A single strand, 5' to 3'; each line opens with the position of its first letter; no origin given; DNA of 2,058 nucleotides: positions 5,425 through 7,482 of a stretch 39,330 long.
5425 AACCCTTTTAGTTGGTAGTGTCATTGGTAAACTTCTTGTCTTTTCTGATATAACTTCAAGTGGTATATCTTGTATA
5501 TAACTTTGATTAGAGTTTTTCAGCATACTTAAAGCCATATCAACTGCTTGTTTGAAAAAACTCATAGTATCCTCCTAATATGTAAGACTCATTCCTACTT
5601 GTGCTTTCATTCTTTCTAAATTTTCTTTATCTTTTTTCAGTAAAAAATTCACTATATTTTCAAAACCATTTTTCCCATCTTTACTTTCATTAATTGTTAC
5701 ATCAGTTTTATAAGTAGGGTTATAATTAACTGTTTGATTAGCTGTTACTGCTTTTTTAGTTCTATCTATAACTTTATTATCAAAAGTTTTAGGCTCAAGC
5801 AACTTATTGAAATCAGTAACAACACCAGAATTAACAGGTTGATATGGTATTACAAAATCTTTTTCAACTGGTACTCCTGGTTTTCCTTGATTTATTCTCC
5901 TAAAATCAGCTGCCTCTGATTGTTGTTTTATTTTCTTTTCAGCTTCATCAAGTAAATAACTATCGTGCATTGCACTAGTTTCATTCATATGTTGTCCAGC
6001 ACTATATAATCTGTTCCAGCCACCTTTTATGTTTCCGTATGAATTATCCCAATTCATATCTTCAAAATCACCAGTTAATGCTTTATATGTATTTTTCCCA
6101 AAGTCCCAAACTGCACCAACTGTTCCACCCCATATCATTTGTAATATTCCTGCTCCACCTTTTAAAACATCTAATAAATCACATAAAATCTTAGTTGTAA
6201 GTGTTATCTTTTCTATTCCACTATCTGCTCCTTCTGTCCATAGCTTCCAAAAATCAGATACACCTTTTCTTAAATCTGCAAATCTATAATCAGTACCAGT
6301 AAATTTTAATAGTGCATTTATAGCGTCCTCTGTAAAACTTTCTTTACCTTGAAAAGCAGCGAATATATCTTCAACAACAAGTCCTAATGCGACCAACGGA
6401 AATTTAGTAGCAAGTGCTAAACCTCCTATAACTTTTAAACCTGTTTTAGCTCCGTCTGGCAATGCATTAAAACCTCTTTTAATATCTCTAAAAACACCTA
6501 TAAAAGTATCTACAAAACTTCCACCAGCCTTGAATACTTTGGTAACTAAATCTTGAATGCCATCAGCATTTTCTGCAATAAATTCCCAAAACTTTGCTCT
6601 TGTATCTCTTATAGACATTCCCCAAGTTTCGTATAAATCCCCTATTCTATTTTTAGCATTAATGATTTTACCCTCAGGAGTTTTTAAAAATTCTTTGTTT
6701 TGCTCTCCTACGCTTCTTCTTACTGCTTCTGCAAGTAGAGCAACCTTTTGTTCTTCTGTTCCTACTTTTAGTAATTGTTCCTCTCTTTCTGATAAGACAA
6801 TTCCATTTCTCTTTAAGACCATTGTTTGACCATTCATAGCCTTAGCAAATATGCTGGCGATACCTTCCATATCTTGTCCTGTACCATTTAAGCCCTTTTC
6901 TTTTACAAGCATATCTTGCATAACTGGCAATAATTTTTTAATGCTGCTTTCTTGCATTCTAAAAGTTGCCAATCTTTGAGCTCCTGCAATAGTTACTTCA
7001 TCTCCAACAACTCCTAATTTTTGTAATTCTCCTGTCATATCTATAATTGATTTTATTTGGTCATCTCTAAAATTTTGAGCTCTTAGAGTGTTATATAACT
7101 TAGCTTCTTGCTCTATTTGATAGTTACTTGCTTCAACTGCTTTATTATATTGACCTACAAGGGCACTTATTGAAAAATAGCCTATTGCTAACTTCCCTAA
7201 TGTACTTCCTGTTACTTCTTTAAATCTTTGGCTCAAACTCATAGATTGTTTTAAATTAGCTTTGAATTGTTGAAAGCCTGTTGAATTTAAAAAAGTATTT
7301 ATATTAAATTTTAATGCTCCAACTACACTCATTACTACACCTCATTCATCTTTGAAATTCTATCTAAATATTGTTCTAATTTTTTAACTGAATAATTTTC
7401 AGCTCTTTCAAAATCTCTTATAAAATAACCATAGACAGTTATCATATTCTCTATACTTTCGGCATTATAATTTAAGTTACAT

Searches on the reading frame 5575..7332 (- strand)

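Call 77: search_protein_families(library=phrogs, proteins=[window:5575-7332:-], max_evalue=0.001)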
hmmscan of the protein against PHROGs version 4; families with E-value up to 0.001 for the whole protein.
window:5575-7332:- (585 aa): 1 family
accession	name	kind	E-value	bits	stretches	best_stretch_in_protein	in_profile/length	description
phrog_7972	-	unknown function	7.4e-15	55.8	1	84-277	113-297/687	-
